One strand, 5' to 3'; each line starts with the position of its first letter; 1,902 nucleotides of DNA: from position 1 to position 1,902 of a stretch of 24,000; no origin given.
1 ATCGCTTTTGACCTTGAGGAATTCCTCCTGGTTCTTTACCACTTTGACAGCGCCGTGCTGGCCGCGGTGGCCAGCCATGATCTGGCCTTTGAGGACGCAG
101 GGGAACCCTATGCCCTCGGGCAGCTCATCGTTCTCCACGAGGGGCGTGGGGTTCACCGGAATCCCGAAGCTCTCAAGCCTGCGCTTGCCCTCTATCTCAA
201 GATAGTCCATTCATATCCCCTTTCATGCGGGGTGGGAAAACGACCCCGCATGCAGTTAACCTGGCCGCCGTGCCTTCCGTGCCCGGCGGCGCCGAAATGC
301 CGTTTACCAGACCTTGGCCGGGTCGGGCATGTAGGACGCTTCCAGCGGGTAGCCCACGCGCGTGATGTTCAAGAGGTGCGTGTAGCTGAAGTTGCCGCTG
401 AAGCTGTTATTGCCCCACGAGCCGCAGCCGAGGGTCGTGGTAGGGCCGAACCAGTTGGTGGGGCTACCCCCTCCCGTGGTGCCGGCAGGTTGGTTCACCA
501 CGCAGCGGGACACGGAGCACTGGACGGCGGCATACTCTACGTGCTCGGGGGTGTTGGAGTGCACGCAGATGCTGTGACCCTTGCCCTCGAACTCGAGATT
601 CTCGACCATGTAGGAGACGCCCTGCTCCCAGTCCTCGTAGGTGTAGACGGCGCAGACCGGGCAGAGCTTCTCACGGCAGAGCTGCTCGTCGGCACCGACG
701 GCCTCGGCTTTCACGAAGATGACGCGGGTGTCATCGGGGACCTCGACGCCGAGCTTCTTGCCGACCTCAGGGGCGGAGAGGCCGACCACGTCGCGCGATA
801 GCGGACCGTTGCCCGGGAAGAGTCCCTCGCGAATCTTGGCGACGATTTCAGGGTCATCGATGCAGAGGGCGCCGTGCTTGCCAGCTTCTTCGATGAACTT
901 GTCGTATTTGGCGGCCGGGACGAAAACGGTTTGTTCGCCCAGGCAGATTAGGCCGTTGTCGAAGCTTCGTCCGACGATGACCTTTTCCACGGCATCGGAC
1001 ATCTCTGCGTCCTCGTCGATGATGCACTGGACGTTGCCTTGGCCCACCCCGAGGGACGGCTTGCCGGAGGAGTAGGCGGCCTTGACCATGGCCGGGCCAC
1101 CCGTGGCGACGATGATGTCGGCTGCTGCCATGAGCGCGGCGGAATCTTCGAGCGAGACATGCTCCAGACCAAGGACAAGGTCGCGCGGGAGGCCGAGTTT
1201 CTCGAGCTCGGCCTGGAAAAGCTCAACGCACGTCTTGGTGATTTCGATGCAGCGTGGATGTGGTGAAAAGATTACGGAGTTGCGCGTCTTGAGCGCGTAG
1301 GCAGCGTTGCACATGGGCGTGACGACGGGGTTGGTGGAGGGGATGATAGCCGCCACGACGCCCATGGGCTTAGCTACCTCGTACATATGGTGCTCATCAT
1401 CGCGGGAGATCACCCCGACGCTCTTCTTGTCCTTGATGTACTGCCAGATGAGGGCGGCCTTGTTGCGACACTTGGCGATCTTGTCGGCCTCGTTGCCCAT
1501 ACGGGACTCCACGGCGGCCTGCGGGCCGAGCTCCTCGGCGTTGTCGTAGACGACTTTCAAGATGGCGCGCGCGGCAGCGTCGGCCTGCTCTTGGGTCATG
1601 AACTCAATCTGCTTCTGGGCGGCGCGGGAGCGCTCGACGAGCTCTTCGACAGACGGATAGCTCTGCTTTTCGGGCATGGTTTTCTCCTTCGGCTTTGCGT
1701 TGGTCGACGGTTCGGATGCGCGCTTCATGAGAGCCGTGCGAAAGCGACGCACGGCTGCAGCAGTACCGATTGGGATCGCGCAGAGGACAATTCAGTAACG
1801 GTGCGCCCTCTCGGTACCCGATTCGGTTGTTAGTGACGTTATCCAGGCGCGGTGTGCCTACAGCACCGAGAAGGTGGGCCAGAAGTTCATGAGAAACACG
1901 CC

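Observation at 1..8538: GRE catabolic locus combining an anion symporter, a SucD/AdhE-type acylating aldehyde dehydrogenase, a SucC-like ligase and an Fe-ADH; it matches no characterised GRE pathway I know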

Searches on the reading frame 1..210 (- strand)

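Call 7: search_protein_families(library=pfam, proteins=[window:1-210:-])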
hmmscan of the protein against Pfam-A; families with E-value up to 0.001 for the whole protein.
window:1-210:- (70 aa): 1 family
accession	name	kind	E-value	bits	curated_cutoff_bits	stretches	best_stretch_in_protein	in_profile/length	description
PF08442.15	ATP-grasp_2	-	4e-05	23.7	29.5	1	5-67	4-71/202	ATP-grasp domain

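Call 8: search_protein_families(library=ncbifam, proteins=[window:1-210:-])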
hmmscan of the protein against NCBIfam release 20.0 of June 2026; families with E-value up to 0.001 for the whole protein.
window:1-210:- (70 aa): 2 families
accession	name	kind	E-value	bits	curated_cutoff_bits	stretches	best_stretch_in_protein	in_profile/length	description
TIGR01016.1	sucCoAbeta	subfamily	3.5e-07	29.5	375.55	1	1-68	1-73/386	succinate-CoA ligase subunit beta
NF001913.0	PRK00696.1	equivalog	2e-06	27.1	370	1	1-66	1-71/388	ADP-forming succinate--CoA ligase subunit beta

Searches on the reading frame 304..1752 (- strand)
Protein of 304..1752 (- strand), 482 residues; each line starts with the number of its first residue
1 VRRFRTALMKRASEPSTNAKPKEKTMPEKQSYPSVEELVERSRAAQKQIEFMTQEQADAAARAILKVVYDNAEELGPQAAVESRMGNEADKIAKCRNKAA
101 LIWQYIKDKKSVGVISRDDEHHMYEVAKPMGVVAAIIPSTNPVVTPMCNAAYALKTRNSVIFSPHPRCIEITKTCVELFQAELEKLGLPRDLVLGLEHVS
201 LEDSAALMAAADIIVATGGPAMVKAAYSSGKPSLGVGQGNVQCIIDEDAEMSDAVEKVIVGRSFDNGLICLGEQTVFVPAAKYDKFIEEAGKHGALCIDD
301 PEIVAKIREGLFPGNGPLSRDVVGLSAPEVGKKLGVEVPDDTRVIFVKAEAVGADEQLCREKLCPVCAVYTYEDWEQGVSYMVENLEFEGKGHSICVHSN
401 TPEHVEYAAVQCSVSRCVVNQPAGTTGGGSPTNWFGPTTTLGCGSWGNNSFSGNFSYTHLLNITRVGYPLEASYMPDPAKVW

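Call 7: search_protein_families(library=pfam, proteins=[window:304-1752:-])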
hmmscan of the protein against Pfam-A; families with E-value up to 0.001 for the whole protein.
window:304-1752:- (482 aa): 1 family
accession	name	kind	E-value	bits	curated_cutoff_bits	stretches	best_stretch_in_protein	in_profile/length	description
PF00171.27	Aldedh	-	2.7e-22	79.4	23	1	32-291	28-290/461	Aldehyde dehydrogenase family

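Call 8: search_protein_families(library=ncbifam, proteins=[window:304-1752:-])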
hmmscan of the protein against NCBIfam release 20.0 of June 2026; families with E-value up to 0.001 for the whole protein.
window:304-1752:- (482 aa): 33 families (the best 25 are shown)
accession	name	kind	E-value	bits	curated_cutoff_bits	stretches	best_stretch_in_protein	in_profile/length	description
NF010378.0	PRK13805.1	equivalog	4.7e-122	408.5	951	1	27-467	8-450/872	bifunctional acetaldehyde-CoA/alcohol dehydrogenase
NF047625.1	AcylSulfactDhSauS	equivalog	8.4e-110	367.7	600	1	34-473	5-447/464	acylating sulfoacetaldehyde dehydrogenase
TIGR02518.1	EutH_ACDH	equivalog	2.5e-109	366.3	620.1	1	33-470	8-445/488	acetaldehyde dehydrogenase (acetylating)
NF011927.0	PRK15398.1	subfamily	1.5e-68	231.6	403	1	19-428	21-427/465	aldehyde dehydrogenase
NF006916.0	PRK09407.1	equivalog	1.1e-12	47.4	521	1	33-289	56-316/526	succinic semialdehyde dehydrogenase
NF001221.0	PRK00197.1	equivalog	1.7e-12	46.8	289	1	69-290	55-278/418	glutamate-5-semialdehyde dehydrogenase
NF040648.1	lactal_redase_Meth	equivalog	6e-12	45.3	650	1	34-290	34-294/463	lactaldehyde dehydrogenase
NF042993.1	AlphKGSA_gudD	equivalog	6.6e-12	44.9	770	1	28-288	37-301/481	alpha-ketoglutaric semialdehyde dehydrogenase GucD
TIGR00407.1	proA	equivalog_domain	7.2e-11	41.5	317.45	1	111-288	85-263/398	glutamate-5-semialdehyde dehydrogenase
NF045736.1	PaDhStyDRhodo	equivalog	9.5e-11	40.9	800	1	121-289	135-305/479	phenylacetaldehyde dehydrogenase StyD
NF050084.1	pip_6_carb_DH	equivalog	3.2e-10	39.5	730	1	115-308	103-302/475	L-piperidine-6-carboxylate dehydrogenase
TIGR01804.1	BADH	equivalog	5e-10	38.4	668.6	1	36-289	38-295/467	betaine-aldehyde dehydrogenase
NF007497.0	PRK10090.1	equivalog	6.8e-10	38.3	500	1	34-291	45-306/480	aldehyde dehydrogenase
NF009725.0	PRK13252.1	equivalog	2.8e-09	36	593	1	116-289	129-303/488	betaine-aldehyde dehydrogenase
NF047626.1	SulfactDhSafD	equivalog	4.6e-09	35.8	700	1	126-301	122-297/454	sulfoacetaldehyde dehydrogenase SafD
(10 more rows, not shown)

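Call 37: find_homologous_proteins(query=window:304-1728:-, max_evalue=1e-40)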
Query window:304-1728:- (474 aa): 5230 proteins with E <= 1e-40 among 8000 candidates; the best 120 are listed.
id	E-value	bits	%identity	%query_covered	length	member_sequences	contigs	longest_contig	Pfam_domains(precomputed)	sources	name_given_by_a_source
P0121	4.7e-280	947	88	96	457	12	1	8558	PF00171.28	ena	-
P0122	3.0e-271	918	86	96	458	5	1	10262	PF00171.28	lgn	-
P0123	6.4e-264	894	84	96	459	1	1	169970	PF00171.28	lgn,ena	-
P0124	1.7e-248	843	81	96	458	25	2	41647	PF00171.28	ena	-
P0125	2.0e-228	777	75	95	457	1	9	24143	PF00171.28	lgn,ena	-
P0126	2.6e-228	777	74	96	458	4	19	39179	PF00171.28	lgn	-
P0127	1.1e-227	775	75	95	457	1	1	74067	PF00171.28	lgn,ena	-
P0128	2.1e-227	774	74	96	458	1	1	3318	PF00171.28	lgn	-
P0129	1.3e-226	771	75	95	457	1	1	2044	PF00171.28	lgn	-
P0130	1.1e-223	761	75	95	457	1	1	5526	PF00171.28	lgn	-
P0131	1.5e-223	761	73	96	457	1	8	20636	PF00171.28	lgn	-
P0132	2.7e-223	760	72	95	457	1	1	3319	PF00171.28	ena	-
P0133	3.8e-223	760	73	95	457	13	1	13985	PF00171.28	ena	-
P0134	4.2e-223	759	73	96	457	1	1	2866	PF00171.28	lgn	-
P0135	5.6e-223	759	73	95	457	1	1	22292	PF00171.28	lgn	-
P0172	6.5e-210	716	68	95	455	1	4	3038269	PF00171.28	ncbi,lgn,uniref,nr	ncbi:aldehyde dehydrogenase family protein [Enterococcus gilvus]|uniref:Aldehyde dehydrogenase domai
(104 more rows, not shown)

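Call 38: find_encoding_contigs(protein=P0172, flank=10000, max_places=2)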
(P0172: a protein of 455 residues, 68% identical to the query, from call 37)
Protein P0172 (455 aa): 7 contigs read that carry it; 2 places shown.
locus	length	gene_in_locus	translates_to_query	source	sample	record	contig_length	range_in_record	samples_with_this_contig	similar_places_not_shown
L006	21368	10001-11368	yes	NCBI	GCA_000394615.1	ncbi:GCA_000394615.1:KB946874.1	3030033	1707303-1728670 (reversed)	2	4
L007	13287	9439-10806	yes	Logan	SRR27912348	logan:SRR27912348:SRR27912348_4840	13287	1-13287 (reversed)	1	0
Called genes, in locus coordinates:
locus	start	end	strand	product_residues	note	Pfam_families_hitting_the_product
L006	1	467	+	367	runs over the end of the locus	PF00196:GerE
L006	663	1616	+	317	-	PF13353:Fer4_12 (weak), PF04055:Radical_SAM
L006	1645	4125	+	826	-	PF02901:PFL-like, PF01228:Gly_radical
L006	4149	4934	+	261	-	PF01925:TauE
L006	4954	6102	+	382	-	PF00465:Fe-ADH, PF13685:Fe-ADH_2, PF25137:ADH_Fe_C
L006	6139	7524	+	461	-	PF00939:Na_sulph_symp, PF03600:CitMHS, PF00939:Na_sulph_symp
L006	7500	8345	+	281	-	PF01047:MarR (faint), PF09339:HTH_IclR, PF01022:HTH_5 (weak), PF01614:IclR_C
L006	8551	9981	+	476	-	PF00939:Na_sulph_symp, PF03600:CitMHS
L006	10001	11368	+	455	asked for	PF00171:Aldedh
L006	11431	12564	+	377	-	PF08442:ATP-grasp_2, PF24948:Citrate_synth_N, PF16114:Citrate_bind (weak), PF00549:Ligase_CoA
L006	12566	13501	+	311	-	PF02629:CoA_binding, PF13607:Succ_CoA_lig, PF00549:Ligase_CoA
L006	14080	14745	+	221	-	PF00923:TAL_FSA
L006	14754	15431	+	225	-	PF16161:DUF4867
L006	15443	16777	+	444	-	PF02952:Fucose_iso_C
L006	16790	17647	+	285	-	PF01488:Shikimate_DH (weak), PF03446:NAD_binding_2, PF03807:F420_oxidored, PF07991:KARI_N (weak), PF14833:NAD_binding_11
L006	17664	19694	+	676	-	PF13802:Gal_mutarotas_2 (weak), PF01055:Glyco_hydro_31_2nd, PF21365:Glyco_hydro_31_3rd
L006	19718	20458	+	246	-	PF01925:TauE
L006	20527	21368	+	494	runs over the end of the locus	PF13347:MFS_2, PF07690:MFS_1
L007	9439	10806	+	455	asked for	PF00171:Aldedh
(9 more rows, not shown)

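Call 72: find_encoding_contigs(protein=window:304-1728:-, flank=10000, max_places=6)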
Protein window:304-1728:- (474 aa): no gene with exactly this product is on record in the collection.
